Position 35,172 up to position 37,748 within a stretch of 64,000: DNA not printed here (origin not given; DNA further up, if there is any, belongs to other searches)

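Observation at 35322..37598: GRE2 carries a non-canonical glycyl-radical loop (RIGGY) and a GCWE cysteine loop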

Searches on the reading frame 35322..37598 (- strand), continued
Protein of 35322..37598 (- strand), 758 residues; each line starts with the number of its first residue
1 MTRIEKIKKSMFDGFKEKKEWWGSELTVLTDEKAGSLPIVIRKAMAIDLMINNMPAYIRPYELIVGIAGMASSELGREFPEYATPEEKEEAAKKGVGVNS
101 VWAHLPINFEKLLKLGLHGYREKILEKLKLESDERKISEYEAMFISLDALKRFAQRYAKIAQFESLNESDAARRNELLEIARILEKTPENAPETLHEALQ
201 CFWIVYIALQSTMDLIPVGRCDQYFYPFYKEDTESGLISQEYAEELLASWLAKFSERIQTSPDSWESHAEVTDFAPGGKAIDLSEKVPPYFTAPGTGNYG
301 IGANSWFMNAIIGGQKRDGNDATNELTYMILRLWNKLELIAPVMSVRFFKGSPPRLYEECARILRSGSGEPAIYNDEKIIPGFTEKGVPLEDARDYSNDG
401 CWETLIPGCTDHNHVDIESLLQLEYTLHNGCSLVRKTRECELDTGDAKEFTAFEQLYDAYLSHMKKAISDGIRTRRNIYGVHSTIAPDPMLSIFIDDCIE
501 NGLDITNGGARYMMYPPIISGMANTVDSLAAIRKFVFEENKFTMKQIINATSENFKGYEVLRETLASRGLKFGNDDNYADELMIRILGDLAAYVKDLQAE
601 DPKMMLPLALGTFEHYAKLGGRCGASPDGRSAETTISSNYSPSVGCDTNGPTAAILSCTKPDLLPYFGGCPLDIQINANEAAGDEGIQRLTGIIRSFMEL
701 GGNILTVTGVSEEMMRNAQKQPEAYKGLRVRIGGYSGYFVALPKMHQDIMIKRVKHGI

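Call 26: find_encoding_contigs(protein=P0002, flank=10000, max_places=1)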
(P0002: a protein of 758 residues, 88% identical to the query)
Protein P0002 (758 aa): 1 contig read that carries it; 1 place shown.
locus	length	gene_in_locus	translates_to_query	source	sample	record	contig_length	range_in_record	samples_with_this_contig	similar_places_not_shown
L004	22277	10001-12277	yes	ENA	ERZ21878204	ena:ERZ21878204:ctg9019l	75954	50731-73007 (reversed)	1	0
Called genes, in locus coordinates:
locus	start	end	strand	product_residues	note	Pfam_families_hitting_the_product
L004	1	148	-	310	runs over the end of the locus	PF00294:PfkB, PF08543:Phos_pyr_kin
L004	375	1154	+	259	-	PF08220:HTH_DeoR, PF08279:HTH_11, PF00455:DeoRC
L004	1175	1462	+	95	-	PF00936:BMC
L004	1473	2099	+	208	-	PF27545:CsoS1D_N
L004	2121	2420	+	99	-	PF00936:BMC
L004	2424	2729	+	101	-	PF03319:EutN_CcmL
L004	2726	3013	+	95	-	PF03319:EutN_CcmL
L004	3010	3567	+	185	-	PF00936:BMC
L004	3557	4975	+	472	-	PF00171:Aldedh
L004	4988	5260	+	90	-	PF03319:EutN_CcmL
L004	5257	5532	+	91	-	PF03319:EutN_CcmL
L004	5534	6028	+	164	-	PF02502:LacAB_rpiB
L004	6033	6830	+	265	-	PF01791:DeoC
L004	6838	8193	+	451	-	PF13660:DUF4147, PF05161:MOFRL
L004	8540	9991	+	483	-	PF00171:Aldedh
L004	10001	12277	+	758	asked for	PF02901:PFL-like, PF01228:Gly_radical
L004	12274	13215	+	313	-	PF13353:Fer4_12 (weak), PF04055:Radical_SAM, PF12797:Fer4_2 (faint), PF00037:Fer4 (weak), PF13237:Fer4_10, PF14697:Fer4_21, PF12838:Fer4_7, PF13187:Fer4_9, +3 more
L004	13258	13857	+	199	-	PF00702:Hydrolase, PF13419:HAD_2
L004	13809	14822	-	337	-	PF00126:HTH_1, PF03466:LysR_substrate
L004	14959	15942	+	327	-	PF00532:Peripla_BP_1, PF13407:Peripla_BP_4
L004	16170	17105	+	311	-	PF02653:BPD_transp_2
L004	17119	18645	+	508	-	PF09818:ABC_ATPase (faint), PF00005:ABC_tran, PF13304:AAA_21 (faint), PF00005:ABC_tran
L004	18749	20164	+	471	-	PF02901:PFL-like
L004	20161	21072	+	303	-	PF02901:PFL-like, PF01228:Gly_radical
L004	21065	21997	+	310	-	PF04055:Radical_SAM, PF13353:Fer4_12, PF00037:Fer4 (weak), PF12837:Fer4_6 (faint), PF13237:Fer4_10 (weak), PF12838:Fer4_7 (weak), PF13187:Fer4_9 (weak)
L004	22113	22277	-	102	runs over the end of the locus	-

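Call 27: find_encoding_contigs(protein=P0004, flank=10000, max_places=1)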
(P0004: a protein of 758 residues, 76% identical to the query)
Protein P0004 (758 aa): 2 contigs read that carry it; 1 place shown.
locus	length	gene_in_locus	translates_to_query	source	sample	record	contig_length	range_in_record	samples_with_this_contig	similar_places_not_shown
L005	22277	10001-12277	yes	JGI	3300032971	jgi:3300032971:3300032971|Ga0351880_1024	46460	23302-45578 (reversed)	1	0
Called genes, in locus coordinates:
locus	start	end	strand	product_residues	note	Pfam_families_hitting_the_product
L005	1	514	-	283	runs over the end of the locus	PF16774:Dit_N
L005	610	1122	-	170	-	-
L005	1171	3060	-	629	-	-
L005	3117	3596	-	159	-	PF00574:CLP_protease, PF25145:NfeD1b_N (weak), PF01972:SDH_protease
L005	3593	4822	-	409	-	PF04860:Phage_portal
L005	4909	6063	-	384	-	PF04015:DUF362, PF14697:Fer4_21 (faint), PF13237:Fer4_10 (faint)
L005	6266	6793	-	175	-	PF13481:AAA_25, PF07508:Recombinase (weak)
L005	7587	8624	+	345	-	PF00294:PfkB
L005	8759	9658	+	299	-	PF00126:HTH_1, PF03466:LysR_substrate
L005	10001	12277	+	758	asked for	PF02901:PFL-like, PF01228:Gly_radical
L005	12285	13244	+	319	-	PF04055:Radical_SAM, PF13353:Fer4_12, PF00037:Fer4 (weak), PF12797:Fer4_2 (weak), PF12838:Fer4_7, PF13187:Fer4_9, PF13237:Fer4_10, PF14697:Fer4_21, +5 more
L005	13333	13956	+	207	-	PF00702:Hydrolase, PF13419:HAD_2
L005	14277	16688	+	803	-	PF02901:PFL-like, PF01228:Gly_radical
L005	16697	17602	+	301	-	PF13353:Fer4_12, PF00037:Fer4 (weak), PF12837:Fer4_6 (faint), PF13237:Fer4_10 (weak), PF12838:Fer4_7 (weak), PF13484:Fer4_16 (faint), PF04055:Radical_SAM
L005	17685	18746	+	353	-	PF00532:Peripla_BP_1 (weak), PF13407:Peripla_BP_4, PF13377:Peripla_BP_3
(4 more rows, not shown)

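Call 28: find_encoding_contigs(protein=P0017, flank=10000, max_places=1)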
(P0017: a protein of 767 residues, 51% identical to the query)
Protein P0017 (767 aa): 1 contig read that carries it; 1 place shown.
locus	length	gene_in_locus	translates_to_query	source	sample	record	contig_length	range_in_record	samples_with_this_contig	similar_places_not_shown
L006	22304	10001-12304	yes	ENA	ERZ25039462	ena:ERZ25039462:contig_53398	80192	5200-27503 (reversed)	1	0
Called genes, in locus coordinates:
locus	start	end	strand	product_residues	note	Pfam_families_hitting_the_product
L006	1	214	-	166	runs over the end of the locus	-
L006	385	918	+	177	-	-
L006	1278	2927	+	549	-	PF00202:Aminotran_3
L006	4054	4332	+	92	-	PF01314:AFOR_C (weak)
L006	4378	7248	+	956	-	PF13191:AAA_16 (weak), PF13401:AAA_22 (faint), PF25873:WHD_MalT, PF07719:TPR_2 (faint), PF13424:TPR_12 (faint), PF17874:TPR_MalT (weak)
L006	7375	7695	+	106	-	PF12728:HTH_17 (weak)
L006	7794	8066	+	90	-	-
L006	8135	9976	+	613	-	PF02730:AFOR_N, PF01314:AFOR_C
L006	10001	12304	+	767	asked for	PF02901:PFL-like, PF01228:Gly_radical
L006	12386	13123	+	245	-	PF13353:Fer4_12 (weak), PF04055:Radical_SAM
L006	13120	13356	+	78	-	-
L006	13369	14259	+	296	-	PF00528:BPD_transp_1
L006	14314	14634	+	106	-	PF00005:ABC_tran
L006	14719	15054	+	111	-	-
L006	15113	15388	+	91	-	-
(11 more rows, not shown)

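Call 33: find_related_loci(query=A1, collection=genome_contigs, flank=10000)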
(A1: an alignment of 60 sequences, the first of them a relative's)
Query A1 (758 aa) in genome_contigs; peptide patterns used: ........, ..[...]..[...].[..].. (x = any residue, [..] = any of these).
262 stretches matched a pattern; 256 encode a relative of the query (tblastn E <= 1e-3); the best 80 are kept; 80 distinct loci.
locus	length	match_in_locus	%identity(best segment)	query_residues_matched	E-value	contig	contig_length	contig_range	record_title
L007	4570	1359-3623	49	2-755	0e+0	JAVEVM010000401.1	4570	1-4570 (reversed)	MAG: Desulforhabdus sp. isolate BF4_121 NODE_70788_length_4570_cov_2.244204_Biofilm4, whole genome shotgun sequence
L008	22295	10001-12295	50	1-758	0e+0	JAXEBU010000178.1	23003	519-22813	MAG: Candidatus Choladocola sp. isolate SUG2694 k141_259103, whole genome shotgun sequence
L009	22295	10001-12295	48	1-758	0e+0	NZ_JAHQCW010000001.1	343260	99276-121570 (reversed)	Diplocloster agilis strain ASD5720 Scaffold_1, whole genome shotgun sequence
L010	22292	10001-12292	50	1-758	0e+0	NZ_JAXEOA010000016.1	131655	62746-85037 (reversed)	MAG: Agathobaculum sp. isolate SUG2834 k141_54073, whole genome shotgun sequence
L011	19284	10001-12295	50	1-758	0e+0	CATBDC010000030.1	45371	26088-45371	MAG: uncultured Lachnospiraceae bacterium isolate extra-SRR8291360.4_1677802520 genome assembly, contig: NODE_663_length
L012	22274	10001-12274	47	1-758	0e+0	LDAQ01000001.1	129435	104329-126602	Faecalicatena fissicatena strain KCTC 15010 contig_1, whole genome shotgun sequence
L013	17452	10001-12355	48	1-758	0e+0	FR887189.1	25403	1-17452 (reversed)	Firmicutes bacterium CAG:170 genomic scaffold, scf287, whole genome shotgun sequence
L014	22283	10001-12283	45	1-758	0e+0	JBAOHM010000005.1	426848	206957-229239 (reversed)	MAG: Nostocoides sp. isolate AS_Ams2_Bin17 np1-np2_contig_28283, whole genome shotgun sequence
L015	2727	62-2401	46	3-758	0e+0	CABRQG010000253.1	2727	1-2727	MAG TPA_asm: uncultured Clostridiales bacterium isolate MGYG-HGUT-01822 genome assembly, contig: GUT_GENOME111314_253, w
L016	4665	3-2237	47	18-758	0e+0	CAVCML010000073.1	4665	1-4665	Bacteroidaceae bacterium isolate SRR8978360_cleanbin_000001 genome assembly, contig: Spades_SRR8978360_contig_1170, whol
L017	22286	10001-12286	45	1-758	0e+0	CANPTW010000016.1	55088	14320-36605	MAG TPA_asm: uncultured Oscillibacter sp. isolate SRR15730538_bin.77_metawrap_v1.3_MAG genome assembly, contig: NODE.935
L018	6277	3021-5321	45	2-755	0e+0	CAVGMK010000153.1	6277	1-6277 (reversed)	Oscillospiraceae bacterium isolate SRR8978449_cleanbin_000002 genome assembly, contig: Spades_SRR8978449_contig_807, who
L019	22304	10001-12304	45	1-758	0e+0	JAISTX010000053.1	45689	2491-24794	MAG: Eubacteriales Family XIII. Incertae Sedis bacterium isolate Md513_bin44 k119_950707, whole genome shotgun sequence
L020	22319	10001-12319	41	3-755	0e+0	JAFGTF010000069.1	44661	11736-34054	MAG: Spirochaetes bacterium isolate Zod_Metabat.958 k87_7634256, whole genome shotgun sequence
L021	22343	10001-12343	41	2-757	0e+0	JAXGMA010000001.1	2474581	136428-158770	MAG: Christensenellales bacterium isolate AnMBR.bin221 bin221_1, whole genome shotgun sequence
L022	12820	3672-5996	42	3-757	0e+0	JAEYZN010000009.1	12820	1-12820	MAG: Bacillota bacterium isolate OH_CBlB_98 k127_2794332, whole genome shotgun sequence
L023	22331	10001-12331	41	2-758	0e+0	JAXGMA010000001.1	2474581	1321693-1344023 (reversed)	MAG: Christensenellales bacterium isolate AnMBR.bin221 bin221_1, whole genome shotgun sequence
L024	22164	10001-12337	41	3-757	0e+0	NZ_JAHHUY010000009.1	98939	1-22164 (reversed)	Clostridium tyrobutyricum strain FAM25158=Cl_52 NODE_9_length_98939_cov_130.522716, whole genome shotgun sequence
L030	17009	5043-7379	41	3-757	0e+0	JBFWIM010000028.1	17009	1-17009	MAG: Intestinibacillus sp. isolate CA_2019_NHSR_105 NODE_7355_length_17009_cov_7.059412_NHSR, whole genome shotgun seque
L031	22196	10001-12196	41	38-753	0e+0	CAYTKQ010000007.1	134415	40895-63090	MAG TPA_asm: uncultured Christensenella sp. isolate SRP242652_co1_171 genome assembly, contig: NODE_93_length_134415_cov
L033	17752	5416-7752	40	3-757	0e+0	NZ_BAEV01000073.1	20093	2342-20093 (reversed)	Clostridium arbusti SL206, whole genome shotgun sequence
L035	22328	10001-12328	41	3-753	0e+0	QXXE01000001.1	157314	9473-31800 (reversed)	Clostridiaceae bacterium strain 9 Scaffold1_1, whole genome shotgun sequence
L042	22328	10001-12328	41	3-753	0e+0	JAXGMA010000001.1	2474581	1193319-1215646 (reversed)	MAG: Christensenellales bacterium isolate AnMBR.bin221 bin221_1, whole genome shotgun sequence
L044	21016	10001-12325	40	3-753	0e+0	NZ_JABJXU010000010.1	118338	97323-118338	Enterococcus sp. MMGLQ5-1 Scaffold10, whole genome shotgun sequence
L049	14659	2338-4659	40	3-753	0e+0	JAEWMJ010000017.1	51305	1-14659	MAG: Bacillota bacterium isolate OH_PDB_132 k127_1640827, whole genome shotgun sequence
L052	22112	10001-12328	38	3-753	0e+0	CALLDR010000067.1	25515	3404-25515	MAG TPA_asm: uncultured Emergencia sp. isolate SRR12395652_bin.29_CONCOCT_v1.1_MAG genome assembly, contig: ERZ1673725.1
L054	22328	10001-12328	41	3-755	1e-180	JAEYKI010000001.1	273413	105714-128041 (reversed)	MAG: Bacillota bacterium isolate OH_HFB_433 k127_540960, whole genome shotgun sequence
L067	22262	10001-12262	41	3-756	4e-172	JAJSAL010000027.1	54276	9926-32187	MAG: Spirochaetes bacterium isolate Dive96_bin4.94 k141_731426, whole genome shotgun sequence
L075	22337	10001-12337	38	3-757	0e+0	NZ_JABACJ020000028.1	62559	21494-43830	Faecalicatena faecalis strain AGMB00832 Contig_28, whole genome shotgun sequence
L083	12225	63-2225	38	54-753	5e-176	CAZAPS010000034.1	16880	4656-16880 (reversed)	MAG TPA_asm: uncultured Oscillospiraceae bacterium isolate binchicken_co59_824 genome assembly, contig: NODE_7489_length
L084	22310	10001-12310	39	2-753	2e-179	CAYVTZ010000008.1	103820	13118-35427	MAG TPA_asm: uncultured Christensenellaceae bacterium isolate SRP242652_co4_132 genome assembly, contig: NODE_80_length_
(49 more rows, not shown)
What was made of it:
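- A relative in 256 species-representative genomes (call 33).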
